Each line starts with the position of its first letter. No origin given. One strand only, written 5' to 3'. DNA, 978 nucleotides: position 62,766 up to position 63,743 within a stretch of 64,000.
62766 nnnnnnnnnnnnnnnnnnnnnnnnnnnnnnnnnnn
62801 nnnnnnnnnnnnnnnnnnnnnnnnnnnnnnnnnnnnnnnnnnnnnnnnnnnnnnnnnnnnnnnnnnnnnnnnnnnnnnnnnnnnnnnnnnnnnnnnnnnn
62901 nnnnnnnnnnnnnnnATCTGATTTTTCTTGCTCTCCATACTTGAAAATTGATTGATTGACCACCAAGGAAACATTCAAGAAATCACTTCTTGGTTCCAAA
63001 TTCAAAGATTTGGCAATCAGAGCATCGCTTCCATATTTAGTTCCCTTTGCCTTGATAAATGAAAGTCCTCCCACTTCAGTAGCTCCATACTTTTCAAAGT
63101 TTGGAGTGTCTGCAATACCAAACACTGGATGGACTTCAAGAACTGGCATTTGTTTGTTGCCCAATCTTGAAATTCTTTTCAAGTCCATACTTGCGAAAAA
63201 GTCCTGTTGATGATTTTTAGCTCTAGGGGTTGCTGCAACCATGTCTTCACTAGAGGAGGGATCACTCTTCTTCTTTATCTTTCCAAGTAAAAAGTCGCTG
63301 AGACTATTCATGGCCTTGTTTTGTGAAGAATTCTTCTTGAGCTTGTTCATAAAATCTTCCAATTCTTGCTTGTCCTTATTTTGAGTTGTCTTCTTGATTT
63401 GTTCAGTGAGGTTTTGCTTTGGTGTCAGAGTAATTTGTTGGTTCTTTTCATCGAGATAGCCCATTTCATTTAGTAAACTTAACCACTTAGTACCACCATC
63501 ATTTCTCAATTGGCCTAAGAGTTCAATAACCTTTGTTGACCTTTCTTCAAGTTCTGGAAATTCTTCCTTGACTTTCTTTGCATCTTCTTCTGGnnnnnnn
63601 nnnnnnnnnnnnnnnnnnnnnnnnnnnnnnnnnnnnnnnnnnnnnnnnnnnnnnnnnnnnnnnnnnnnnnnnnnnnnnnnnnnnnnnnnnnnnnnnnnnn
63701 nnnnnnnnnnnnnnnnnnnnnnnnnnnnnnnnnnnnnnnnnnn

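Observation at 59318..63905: Giant PEVK-like disordered protein with an unexplained internal frame break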

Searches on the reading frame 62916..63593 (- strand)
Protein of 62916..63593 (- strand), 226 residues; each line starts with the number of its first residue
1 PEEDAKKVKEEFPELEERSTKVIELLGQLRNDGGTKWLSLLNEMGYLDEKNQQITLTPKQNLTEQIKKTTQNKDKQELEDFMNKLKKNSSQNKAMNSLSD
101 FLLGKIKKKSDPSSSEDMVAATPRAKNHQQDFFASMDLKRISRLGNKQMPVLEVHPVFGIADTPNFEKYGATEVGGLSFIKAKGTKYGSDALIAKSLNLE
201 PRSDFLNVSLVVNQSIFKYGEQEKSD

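Call 45: predict_structure(alignment_id=A2)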
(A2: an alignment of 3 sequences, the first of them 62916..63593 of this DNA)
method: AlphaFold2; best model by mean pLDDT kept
length: 226 residues; sequences in the alignment: 3
mean_pLDDT: 35.7   pTM: 0.19
mean pLDDT of the five models: 35.7, 31.5, 31.3, 30.1, 30.1
residues with pLDDT >= 90: 0; 70-90: 0; 50-70: 8; < 50: 218
segments of 3 or more residues with pLDDT < 50: 1-75, 88-226
pLDDT, mean of each block of 10 residues (from residue 1): 44 37 39 44 39 37 37 48 49 42 42 31 33 33 29 26 30 30 30 30 28 28 35
secondary structure, 60 per line:
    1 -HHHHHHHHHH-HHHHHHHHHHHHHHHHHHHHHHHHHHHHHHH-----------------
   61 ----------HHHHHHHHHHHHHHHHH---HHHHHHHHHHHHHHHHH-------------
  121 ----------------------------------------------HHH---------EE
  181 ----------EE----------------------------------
elements in order: H2-11 H13-43 H71-87 H91-107

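Call 46: search_protein_representatives(alignment_id=A2)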
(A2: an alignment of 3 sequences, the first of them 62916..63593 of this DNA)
Query: 3 sequences, 224 profile positions. Proteins with E-value up to 0.001 (for the whole library): 2; up to 1e-10: 2; up to 1e-30: 2. The best 2 are listed.
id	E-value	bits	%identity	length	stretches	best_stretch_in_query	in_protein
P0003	1.5e-137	472.8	-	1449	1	1-224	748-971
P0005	5.6e-108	376.1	-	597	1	1-208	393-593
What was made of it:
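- Tried and rejected: A profile search of 1.84 billion proteins found only Naegleria sequences (call 46).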

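Call 48: list_cluster_members(proteins=[P0005])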
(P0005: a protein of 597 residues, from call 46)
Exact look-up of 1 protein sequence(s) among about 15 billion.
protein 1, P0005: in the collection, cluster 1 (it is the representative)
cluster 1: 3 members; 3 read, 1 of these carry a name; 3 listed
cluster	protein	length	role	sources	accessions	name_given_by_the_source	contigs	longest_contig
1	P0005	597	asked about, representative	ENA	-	-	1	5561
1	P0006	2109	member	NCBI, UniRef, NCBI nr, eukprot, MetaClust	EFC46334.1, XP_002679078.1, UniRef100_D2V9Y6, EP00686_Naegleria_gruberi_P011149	predicted protein [Naegleria gruberi] | Predicted protein n=1 Tax=Naegleria gruberi TaxID=5762 RepID=D2V9Y6_NAEGR | uncharacterized protein NAEGRDRAFT_65673 [Naegleria gruberi]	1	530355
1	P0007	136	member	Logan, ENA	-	-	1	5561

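Call 49: find_encoding_contigs(protein=P0005, flank=10000, max_places=4)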
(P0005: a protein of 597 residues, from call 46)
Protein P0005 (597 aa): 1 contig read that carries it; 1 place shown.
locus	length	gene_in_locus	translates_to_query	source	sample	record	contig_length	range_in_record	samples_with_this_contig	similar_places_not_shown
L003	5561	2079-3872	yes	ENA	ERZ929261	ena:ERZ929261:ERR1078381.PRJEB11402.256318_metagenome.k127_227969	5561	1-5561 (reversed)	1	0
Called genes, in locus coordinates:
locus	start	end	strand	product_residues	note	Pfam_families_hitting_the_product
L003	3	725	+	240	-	?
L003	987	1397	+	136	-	-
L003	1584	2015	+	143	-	-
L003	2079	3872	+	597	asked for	PF13855:LRR_8 (faint), PF12799:LRR_4 (weak)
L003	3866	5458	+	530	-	-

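Call 52: search_protein_families(library=pfam, proteins=[L003:3866-5455:+, L003:3-722:+, L003:1584-2012:+], max_evalue=0.01)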
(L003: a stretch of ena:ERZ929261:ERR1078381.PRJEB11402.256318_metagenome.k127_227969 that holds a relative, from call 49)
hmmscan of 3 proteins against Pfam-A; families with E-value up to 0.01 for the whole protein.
L003:3866-5455:+ (530 aa): 6 families
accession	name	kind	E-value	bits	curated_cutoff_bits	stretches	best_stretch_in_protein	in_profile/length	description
PF01018.28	GTP1_OBG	-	3.9e-47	160.2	27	1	2-149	6-155/155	GTP1/OBG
PF01926.29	MMR_HSR1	-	5.5e-20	72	21.9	1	152-246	1-86/113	50S ribosome-binding GTPase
PF02421.24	FeoB_N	-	4.1e-08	33.3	27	1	153-246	3-92/156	Ferrous iron transport protein B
PF00009.33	GTP_EFTU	-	6.7e-06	26.3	26.5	1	460-514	125-187/188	Elongation factor Tu GTP binding domain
PF08438.16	YGR210-like_G4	-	0.0043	17.9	24.7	0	463-514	2-49/108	Obg-like GTPase YGR210-like, G4 motif-containing domain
PF00025.27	Arf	-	0.0053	16.7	22.3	0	153-208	17-67/174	ADP-ribosylation factor family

L003:3-722:+ (240 aa): 1 family
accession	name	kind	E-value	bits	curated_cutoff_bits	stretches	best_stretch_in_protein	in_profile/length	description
PF00282.25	Pyridoxal_deC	-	2.6e-18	66.4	27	1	3-153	203-358/375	Pyridoxal-dependent decarboxylase conserved domain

L003:1584-2012:+ (143 aa): 0 families

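Call 58: search_solved_structures(query=P0006, max_evalue=1)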
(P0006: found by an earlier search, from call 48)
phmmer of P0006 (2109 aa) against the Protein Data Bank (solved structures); distinct sequences matched with E-value up to 1: 17.
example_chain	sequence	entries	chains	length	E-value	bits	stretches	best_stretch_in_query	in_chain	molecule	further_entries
1koo_A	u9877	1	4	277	0.059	14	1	444-505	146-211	TIP ASSOCIATING PROTEIN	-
1koh_A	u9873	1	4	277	0.065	13.8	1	444-505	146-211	TIP ASSOCIATING PROTEIN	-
1fo1_A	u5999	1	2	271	0.088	13.4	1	445-505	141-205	NUCLEAR RNA EXPORT FACTOR 1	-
1ft8_A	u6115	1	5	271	0.088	13.4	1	445-505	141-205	TIP ASSOCIATING PROTEIN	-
3rw6_A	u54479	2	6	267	0.088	13.4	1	445-505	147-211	Nuclear RNA export factor 1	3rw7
4wyk_A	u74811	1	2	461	0.21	12.2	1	458-505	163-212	Nuclear RNA export factor 1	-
6e5u_A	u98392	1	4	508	0.23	12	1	458-505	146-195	Nuclear RNA export factor 1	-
1ds9_A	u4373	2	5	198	0.26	11.8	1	464-561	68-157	OUTER ARM DYNEIN | Dynein axonemal light chain 1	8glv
1m9l_A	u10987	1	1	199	0.27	11.8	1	464-561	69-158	Outer Arm Dynein Light Chain 1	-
6l4p_A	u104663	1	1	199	0.27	11.8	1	464-561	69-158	Dynein light chain 1, axonemal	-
5yxm_A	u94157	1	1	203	0.28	11.7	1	464-561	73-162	Dynein light chain 1, axonemal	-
5xjo_A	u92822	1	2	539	0.3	11.6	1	464-555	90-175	LRR receptor-like serine/threonine-protein kinase ERL1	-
5xkj_A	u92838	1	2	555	0.31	11.6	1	464-555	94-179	LRR receptor-like serine/threonine-protein kinase ERL1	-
5xjx_K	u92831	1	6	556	0.31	11.5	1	464-555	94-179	LRR receptor-like serine/threonine-protein kinase ERL1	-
4xgo_A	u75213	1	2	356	0.53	10.8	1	435-555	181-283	Anopheles Plasmodium-responsive Leucine-rich repeat protein 1B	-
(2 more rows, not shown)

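Call 59: search_protein_families(library=pfam, proteins=[P0006], max_evalue=1)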
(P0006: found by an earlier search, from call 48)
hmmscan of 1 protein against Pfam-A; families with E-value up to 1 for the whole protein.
P0006 (2109 aa): 2 families
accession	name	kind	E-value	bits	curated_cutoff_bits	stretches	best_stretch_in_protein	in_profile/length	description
PF12799.13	LRR_4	-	3.8e-05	24.2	27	1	466-504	1-37/44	Leucine Rich repeats (2 copies)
PF13855.12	LRR_8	-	6.9e-05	23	27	3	464-502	23-61/61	Leucine rich repeat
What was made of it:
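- On Leucine-rich-repeat proteins: PDB hits to the NXF1 and dynein LC1 LRRs have E values of 0.06-0.3 (calls 58, 59).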

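Call 83: find_encoding_contigs(protein=P0006, flank=6000, max_places=3)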
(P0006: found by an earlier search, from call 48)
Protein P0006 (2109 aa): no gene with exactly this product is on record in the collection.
